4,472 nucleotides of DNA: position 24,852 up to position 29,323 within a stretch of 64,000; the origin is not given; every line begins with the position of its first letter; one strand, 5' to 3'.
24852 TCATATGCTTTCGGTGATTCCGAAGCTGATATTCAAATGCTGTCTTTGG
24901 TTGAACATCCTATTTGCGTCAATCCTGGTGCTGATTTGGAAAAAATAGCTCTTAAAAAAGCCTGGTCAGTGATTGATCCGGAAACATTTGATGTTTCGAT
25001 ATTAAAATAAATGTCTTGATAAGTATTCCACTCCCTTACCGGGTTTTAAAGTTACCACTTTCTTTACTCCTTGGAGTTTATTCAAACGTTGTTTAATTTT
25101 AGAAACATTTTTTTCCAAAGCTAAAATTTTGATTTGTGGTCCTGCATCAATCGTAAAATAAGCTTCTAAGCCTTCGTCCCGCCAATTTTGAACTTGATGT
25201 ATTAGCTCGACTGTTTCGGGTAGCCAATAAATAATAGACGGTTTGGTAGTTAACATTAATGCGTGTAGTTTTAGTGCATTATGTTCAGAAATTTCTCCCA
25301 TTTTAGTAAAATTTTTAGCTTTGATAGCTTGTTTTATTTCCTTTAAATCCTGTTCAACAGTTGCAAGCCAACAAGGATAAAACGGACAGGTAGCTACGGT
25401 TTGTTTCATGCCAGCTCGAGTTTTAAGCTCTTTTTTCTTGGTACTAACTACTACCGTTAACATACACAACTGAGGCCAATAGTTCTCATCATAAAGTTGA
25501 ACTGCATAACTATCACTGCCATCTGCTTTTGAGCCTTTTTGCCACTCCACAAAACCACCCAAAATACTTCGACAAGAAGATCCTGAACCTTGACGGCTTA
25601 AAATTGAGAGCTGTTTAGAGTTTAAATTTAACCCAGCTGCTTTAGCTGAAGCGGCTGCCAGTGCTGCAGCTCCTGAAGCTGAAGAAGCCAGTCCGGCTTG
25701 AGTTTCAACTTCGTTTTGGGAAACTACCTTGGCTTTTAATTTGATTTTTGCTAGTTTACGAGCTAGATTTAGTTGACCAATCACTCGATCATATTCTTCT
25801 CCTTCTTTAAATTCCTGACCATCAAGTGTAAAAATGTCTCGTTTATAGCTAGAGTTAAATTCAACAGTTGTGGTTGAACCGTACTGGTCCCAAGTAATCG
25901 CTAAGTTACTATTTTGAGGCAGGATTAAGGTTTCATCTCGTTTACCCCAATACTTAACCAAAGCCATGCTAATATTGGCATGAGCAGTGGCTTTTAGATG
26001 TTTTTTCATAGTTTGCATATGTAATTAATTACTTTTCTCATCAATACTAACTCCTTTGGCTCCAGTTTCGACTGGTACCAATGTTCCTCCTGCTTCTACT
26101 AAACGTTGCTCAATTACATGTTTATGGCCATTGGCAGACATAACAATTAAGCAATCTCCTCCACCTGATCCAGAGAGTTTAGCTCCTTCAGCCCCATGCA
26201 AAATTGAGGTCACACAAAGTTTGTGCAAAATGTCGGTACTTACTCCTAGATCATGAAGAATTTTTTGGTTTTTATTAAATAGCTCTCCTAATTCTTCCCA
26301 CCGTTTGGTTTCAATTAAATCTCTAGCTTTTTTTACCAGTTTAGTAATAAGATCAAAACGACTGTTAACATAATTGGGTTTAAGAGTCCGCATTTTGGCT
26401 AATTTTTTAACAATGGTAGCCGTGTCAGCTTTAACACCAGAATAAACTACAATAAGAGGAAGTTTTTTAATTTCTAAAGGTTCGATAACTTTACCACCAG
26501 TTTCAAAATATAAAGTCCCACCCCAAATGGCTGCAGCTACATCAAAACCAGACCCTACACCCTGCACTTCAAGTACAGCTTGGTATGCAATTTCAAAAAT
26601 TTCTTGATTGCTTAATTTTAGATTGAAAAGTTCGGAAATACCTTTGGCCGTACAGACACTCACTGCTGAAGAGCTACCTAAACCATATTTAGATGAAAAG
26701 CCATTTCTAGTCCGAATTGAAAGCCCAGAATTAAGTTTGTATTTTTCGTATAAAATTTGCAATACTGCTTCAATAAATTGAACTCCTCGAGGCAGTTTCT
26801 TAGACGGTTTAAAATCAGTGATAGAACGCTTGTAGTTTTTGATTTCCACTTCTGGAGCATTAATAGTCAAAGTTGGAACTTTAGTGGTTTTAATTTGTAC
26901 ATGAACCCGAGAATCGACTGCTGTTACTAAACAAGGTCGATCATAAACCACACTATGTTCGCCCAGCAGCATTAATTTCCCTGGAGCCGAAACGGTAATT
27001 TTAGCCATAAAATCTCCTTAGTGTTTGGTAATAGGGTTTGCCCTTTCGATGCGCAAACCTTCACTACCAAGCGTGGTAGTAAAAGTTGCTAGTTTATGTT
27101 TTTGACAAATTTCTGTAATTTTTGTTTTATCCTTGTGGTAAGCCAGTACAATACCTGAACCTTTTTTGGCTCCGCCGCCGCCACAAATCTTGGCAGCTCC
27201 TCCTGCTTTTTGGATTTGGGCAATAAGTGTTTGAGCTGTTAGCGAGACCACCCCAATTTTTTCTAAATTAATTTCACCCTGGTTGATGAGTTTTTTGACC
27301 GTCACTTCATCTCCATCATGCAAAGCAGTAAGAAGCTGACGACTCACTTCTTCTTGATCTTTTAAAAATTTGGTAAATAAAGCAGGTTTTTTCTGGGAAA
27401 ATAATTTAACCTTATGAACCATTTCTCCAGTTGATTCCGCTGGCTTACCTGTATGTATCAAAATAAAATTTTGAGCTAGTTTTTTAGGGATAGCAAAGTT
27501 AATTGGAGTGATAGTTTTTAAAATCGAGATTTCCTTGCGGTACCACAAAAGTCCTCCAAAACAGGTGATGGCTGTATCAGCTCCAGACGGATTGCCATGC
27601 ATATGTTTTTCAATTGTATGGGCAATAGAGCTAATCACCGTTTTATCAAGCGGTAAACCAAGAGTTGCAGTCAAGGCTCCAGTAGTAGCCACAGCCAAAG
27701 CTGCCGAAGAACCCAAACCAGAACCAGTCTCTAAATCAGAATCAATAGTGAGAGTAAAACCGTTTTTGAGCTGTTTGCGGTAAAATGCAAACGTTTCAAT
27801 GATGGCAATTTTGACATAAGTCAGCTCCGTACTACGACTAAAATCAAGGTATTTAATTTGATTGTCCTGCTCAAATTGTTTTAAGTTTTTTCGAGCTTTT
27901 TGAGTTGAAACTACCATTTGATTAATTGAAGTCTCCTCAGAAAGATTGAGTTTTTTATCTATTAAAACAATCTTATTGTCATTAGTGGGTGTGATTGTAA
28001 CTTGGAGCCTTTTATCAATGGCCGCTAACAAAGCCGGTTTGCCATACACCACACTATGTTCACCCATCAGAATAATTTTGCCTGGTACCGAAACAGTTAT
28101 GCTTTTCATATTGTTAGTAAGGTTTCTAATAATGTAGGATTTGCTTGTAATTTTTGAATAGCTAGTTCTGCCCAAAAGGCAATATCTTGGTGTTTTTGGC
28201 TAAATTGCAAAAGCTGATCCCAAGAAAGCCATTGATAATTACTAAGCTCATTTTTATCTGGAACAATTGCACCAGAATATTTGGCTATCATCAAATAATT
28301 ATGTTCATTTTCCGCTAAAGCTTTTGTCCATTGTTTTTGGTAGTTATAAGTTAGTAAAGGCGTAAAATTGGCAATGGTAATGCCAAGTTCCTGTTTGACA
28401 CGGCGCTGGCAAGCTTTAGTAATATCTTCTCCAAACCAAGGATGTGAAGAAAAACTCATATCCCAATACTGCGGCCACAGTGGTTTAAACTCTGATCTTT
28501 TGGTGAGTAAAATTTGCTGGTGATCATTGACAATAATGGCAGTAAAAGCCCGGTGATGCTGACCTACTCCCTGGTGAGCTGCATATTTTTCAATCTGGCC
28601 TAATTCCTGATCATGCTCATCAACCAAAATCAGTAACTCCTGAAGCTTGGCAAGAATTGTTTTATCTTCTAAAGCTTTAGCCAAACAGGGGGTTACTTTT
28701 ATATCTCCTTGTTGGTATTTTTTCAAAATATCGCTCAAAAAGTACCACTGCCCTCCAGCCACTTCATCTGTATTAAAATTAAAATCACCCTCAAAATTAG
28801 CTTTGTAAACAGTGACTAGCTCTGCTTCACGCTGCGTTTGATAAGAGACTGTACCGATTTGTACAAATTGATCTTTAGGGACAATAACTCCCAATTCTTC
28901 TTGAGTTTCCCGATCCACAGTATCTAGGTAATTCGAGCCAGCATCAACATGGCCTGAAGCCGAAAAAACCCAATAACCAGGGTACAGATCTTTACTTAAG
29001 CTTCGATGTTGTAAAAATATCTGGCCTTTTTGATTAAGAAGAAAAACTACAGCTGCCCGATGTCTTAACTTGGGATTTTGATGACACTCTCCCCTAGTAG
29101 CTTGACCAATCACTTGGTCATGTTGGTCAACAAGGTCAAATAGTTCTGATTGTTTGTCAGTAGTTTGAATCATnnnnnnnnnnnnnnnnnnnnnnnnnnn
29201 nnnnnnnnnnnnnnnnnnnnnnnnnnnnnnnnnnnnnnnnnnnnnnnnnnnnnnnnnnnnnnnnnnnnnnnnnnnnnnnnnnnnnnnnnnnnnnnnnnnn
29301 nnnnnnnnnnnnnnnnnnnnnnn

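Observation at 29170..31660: Archaeal-type thiolase / HMG-CoA synthase / DUF35 trio inside a bacterial mevalonate operon, with a zinc-ribbon-less DUF35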

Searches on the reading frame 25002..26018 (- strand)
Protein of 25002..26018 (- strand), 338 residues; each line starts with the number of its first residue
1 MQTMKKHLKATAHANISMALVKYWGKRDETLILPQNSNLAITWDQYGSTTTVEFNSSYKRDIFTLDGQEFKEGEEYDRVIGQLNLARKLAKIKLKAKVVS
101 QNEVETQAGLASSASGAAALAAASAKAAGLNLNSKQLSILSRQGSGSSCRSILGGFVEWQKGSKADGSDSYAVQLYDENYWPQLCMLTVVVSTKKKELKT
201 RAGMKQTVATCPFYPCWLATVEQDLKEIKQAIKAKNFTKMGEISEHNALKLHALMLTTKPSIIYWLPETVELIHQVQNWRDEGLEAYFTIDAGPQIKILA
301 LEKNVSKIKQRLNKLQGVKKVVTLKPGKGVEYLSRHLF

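Call 3: search_protein_families(library=pfam, proteins=[window:25002-26018:-], max_evalue=1)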
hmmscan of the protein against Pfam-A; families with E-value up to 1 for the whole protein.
window:25002-26018:- (338 aa): 5 families
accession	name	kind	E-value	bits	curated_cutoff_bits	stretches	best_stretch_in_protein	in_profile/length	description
PF22700.2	MVD-like_N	-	7.2e-55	185.4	27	1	14-172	1-157/157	Diphosphomevalonate decarboxylase-like N-terminal domain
PF18376.6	MDD_C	-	2e-21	77.1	23.2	1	187-317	2-135/186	Mevalonate 5-diphosphate decarboxylase C-terminal domain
PF00288.32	GHMP_kinases_N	-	3.6e-06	27.5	22.3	1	89-146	14-68/87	GHMP kinases N terminal domain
PF24048.1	LRR_NXF1-5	-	0.069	13.1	30.5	1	290-319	76-105/142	NXF1/2/3/5 leucine-rich repeat domain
PF21433.2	M3K_C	-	0.07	14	27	1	206-289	8-89/105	Mevalonate-3-kinase, C-terminal domain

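Call 47: search_protein_families(library=ncbifam, proteins=[window:25002-26018:-], max_evalue=0.01)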
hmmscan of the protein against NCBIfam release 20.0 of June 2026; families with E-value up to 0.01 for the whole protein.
window:25002-26018:- (338 aa): 7 families
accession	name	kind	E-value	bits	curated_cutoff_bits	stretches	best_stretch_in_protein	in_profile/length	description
TIGR01240.1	mevDPdecarb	equivalog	3.7e-92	308.6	171.35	1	10-315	3-303/305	diphosphomevalonate decarboxylase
NF040704.1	IPP_alt_MvaD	equivalog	6.6e-53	179.9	475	1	9-315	1-300/323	phosphomevalonate decarboxylase MvaD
NF040847.1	mev_decarb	equivalog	8.5e-18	64.6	560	1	17-312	43-332/350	bisphosphomevalonate decarboxylase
NF040848.1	mev_kinase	equivalog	3.9e-11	42.5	440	1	25-322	21-311/323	mevalonate-3-kinase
TIGR00549.1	mevalon_kin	equivalog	1.9e-06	27.6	163.05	1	42-143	23-128/276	mevalonate kinase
TIGR01920.1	Shik_kin_archae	equivalog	0.0045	16.4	126.85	1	84-143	58-117/266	shikimate kinase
NF003006.0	PRK03817.1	equivalog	0.0097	14.9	443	0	32-143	24-135/352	galactokinase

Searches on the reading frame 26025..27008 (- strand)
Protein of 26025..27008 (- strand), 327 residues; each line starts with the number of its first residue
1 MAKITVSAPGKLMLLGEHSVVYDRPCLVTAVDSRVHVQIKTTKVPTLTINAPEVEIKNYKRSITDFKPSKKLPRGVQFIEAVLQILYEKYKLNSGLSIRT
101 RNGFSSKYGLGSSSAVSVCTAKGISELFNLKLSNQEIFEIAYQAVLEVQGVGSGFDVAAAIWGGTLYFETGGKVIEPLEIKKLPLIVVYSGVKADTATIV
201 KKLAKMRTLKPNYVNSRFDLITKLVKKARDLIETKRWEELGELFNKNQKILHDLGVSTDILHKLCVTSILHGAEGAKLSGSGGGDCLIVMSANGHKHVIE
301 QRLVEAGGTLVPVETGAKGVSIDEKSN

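Call 3: search_protein_families(library=pfam, proteins=[window:26025-27008:-], max_evalue=1)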
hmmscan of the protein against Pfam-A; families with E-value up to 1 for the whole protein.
window:26025-27008:- (327 aa): 4 families
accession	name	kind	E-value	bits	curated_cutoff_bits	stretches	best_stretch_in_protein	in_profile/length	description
PF00288.32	GHMP_kinases_N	-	3e-18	66.2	22.3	1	78-164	2-87/87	GHMP kinases N terminal domain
PF08544.19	GHMP_kinases_C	-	6.1e-07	30.2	21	1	229-291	2-66/85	GHMP kinases C terminal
PF22700.2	MVD-like_N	-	5.6e-06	26.5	27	1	76-143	62-130/157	Diphosphomevalonate decarboxylase-like N-terminal domain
PF10509.15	GalKase_gal_bdg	-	0.00034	20.6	23.1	1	4-40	12-48/49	Galactokinase galactose-binding signature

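Call 47: search_protein_families(library=ncbifam, proteins=[window:26025-27008:-], max_evalue=0.01)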
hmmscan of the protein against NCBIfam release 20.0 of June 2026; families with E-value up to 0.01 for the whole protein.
window:26025-27008:- (327 aa): 25 families
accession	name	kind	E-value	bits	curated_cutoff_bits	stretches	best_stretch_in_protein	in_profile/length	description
NF003036.0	PRK03926.1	equivalog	1.7e-58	198.1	403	1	4-325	2-301/302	mevalonate kinase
TIGR00549.1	mevalon_kin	equivalog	4.1e-57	193.8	163.05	1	8-289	1-275/276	mevalonate kinase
TIGR01220.1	Pmev_kin_Gr_pos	equivalog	2.6e-31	109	165.7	2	4-170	1-179/358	phosphomevalonate kinase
NF040957.1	Arch_PMK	equivalog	4.1e-22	79.1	500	1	6-293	2-289/316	phosphomevalonate kinase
NF003006.0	PRK03817.1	equivalog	4.8e-18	65.2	443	2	4-196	2-193/352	galactokinase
NF002288.1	PRK01212.1-4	equivalog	6.7e-14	51.6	194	1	70-282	49-258/303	homoserine kinase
TIGR00131.1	gal_kin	equivalog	4.9e-13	48.7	226.65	2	3-163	17-179/388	galactokinase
NF003472.0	PRK05101.1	equivalog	1.2e-11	44.2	499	1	2-150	19-167/382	galactokinase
NF003705.0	PRK05322.1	equivalog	5.4e-11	41.8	385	1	6-155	22-172/388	galactokinase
NF049969.1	GlMnHpPKinHddA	equivalog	8.1e-10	38.7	600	1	91-310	93-323/338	D-glycero-D-manno-heptose 7-phosphate kinase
NF040725.1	panto_kin_Meth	equivalog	9.2e-09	34.6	380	1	91-230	81-219/286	pantoate kinase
NF040656.1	GHMP_GYDIA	hypoth_equivalog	2.6e-08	33.5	225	1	7-296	3-281/299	GYDIA family GHMP kinase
TIGR00191.1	thrB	equivalog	1.9e-07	30.2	168.25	1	70-198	52-180/304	homoserine kinase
TIGR01219.1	Pmev_kin_ERG8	equivalog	4.3e-07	29.2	376.95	1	134-185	193-248/456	phosphomevalonate kinase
TIGR01920.1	Shik_kin_archae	equivalog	5.8e-07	29.1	126.85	1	65-192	39-169/266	shikimate kinase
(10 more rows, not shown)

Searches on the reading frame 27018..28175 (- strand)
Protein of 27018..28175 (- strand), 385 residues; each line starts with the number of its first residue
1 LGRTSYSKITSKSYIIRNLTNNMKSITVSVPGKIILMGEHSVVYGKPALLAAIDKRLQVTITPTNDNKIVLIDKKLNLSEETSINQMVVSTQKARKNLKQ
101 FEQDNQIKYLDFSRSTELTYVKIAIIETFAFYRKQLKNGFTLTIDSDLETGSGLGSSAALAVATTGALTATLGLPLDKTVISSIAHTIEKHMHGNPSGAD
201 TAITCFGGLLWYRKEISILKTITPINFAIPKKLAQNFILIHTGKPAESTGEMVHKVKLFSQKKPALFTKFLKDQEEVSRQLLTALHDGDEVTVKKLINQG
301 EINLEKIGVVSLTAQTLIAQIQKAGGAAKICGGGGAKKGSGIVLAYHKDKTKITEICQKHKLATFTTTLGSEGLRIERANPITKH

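Call 3: search_protein_families(library=pfam, proteins=[window:27018-28175:-], max_evalue=1)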
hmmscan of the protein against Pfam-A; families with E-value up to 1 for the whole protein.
window:27018-28175:- (385 aa): 4 families
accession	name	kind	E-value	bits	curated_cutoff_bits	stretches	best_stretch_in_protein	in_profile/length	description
PF00288.32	GHMP_kinases_N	-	7.8e-19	68.1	22.3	1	128-208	6-87/87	GHMP kinases N terminal domain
PF22700.2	MVD-like_N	-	0.0012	18.9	27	1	69-186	50-129/157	Diphosphomevalonate decarboxylase-like N-terminal domain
PF10509.15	GalKase_gal_bdg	-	0.007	16.4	23.1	1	26-61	12-47/49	Galactokinase galactose-binding signature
PF22357.2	AF1548-like_C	-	0.034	14.7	23.9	1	281-323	12-54/56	AF1548-like, C-terminal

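Call 47: search_protein_families(library=ncbifam, proteins=[window:27018-28175:-], max_evalue=0.01)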
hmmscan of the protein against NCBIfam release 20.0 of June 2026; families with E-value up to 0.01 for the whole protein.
window:27018-28175:- (385 aa): 15 families
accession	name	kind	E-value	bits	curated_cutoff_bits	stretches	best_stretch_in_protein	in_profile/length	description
TIGR00549.1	mevalon_kin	equivalog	3.1e-57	194.2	163.05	1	31-335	2-269/276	mevalonate kinase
NF003036.0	PRK03926.1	equivalog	7.2e-45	153.3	403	1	26-378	2-300/302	mevalonate kinase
TIGR01220.1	Pmev_kin_Gr_pos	equivalog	1.7e-29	103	165.7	2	26-213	1-178/358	phosphomevalonate kinase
NF003006.0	PRK03817.1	equivalog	4.6e-14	52.2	443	1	100-198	49-146/352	galactokinase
NF040957.1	Arch_PMK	equivalog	6.3e-14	52.2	500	2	151-376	91-315/316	phosphomevalonate kinase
NF001816.0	PRK00555.1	equivalog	4.5e-13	48.9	509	1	138-199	90-151/363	galactokinase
NF003472.0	PRK05101.1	equivalog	4e-11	42.5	499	1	15-198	10-171/382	galactokinase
NF002288.1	PRK01212.1-4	equivalog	4.3e-11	42.4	194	1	135-227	72-164/303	homoserine kinase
TIGR00131.1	gal_kin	equivalog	2.8e-10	39.7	226.65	1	21-207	13-179/388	galactokinase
NF003705.0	PRK05322.1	equivalog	7.4e-10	38.1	385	1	26-198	20-171/388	galactokinase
TIGR00191.1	thrB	equivalog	1.8e-09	36.9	168.25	1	124-193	66-134/304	homoserine kinase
NF049969.1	GlMnHpPKinHddA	equivalog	1.2e-08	34.8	600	1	131-262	91-224/338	D-glycero-D-manno-heptose 7-phosphate kinase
NF040725.1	panto_kin_Meth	equivalog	1.3e-05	24.3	380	1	141-274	87-217/286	pantoate kinase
NF009948.0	PRK13412.1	equivalog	0.00025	18.9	721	1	134-195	721-782/974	bifunctional fucokinase/fucose-1-phosphate guanylyltransferase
TIGR01920.1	Shik_kin_archae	equivalog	0.00038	19.9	126.85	1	131-185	61-115/266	shikimate kinase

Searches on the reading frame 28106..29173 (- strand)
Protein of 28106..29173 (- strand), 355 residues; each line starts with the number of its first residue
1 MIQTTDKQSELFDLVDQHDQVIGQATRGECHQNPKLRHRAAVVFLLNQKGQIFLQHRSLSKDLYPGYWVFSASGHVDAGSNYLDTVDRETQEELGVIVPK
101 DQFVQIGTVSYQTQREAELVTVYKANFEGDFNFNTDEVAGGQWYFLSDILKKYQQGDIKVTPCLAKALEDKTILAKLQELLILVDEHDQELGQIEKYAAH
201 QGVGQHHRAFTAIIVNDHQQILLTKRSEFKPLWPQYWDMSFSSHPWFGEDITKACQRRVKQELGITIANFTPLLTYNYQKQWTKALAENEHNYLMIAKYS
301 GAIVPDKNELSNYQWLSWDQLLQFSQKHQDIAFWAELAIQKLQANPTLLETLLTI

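Call 3: search_protein_families(library=pfam, proteins=[window:28106-29173:-], max_evalue=1)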
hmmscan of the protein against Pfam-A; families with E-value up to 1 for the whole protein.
window:28106-29173:- (355 aa): 2 families
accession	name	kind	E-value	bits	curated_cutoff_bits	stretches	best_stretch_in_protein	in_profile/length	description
PF00293.34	NUDIX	-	7.3e-35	120.3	21.1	2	37-161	2-131/134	NUDIX domain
PF14815.12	NUDIX_4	-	6.8e-07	29.5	35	2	212-278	3-65/113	NUDIX domain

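Call 47: search_protein_families(library=ncbifam, proteins=[window:28106-29173:-], max_evalue=0.01)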
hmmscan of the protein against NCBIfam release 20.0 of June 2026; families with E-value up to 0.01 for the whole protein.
window:28106-29173:- (355 aa): 14 families
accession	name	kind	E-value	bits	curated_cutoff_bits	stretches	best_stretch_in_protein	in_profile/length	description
NF002995.0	PRK03759.1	equivalog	7.8e-68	227.8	127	2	178-347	6-177/185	isopentenyl-diphosphate Delta-isomerase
TIGR02150.1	IPP_isom_1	equivalog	2.5e-49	167.2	105.8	2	181-334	1-154/159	isopentenyl-diphosphate delta-isomerase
NF011922.0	PRK15393.1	equivalog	3.8e-29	101.6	152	2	3-152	4-150/182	NUDIX hydrolase YfcD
NF041653.1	Nud_hyd_Meth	equivalog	2.7e-21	76.1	300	2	14-110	4-98/170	Nudix hydrolase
NF006530.0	PRK08999.1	equivalog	4.7e-13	48.9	245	2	211-321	10-112/315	Nudix family hydrolase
TIGR00586.1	mutt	equivalog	1.7e-10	41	97.9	2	40-103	7-68/129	8-oxo-dGTP diphosphatase MutT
NF012016.0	PRK15472.1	equivalog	5.3e-10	39.1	95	2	36-96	1-60/141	nucleoside triphosphatase NudI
NF006961.0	PRK09438.1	equivalog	3.7e-08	33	103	0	213-322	14-130/151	dihydroneopterin triphosphate diphosphatase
NF007834.0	PRK10546.1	equivalog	7.7e-08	32.2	156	1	42-130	7-92/135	pyrimidine (deoxy)nucleoside triphosphate diphosphatase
NF001299.0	PRK00241.1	equivalog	1.6e-07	31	158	0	209-327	134-244/263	NAD(+) diphosphatase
NF041652.1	Nud_hyd_Dein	equivalog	8.3e-07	29.4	200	1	36-159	11-137/152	Nudix hydrolase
NF001938.0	PRK00714.1-5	equivalog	1.3e-06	27.9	116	1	32-96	6-74/172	RNA pyrophosphohydrolase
NF008044.0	PRK10776.1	equivalog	4.1e-06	26.7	148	0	40-114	6-76/130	8-oxo-dGTP diphosphatase MutT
NF008736.0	PRK11762.1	equivalog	0.0059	16.2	169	0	72-103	79-110/186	ADP compounds hydrolase NudE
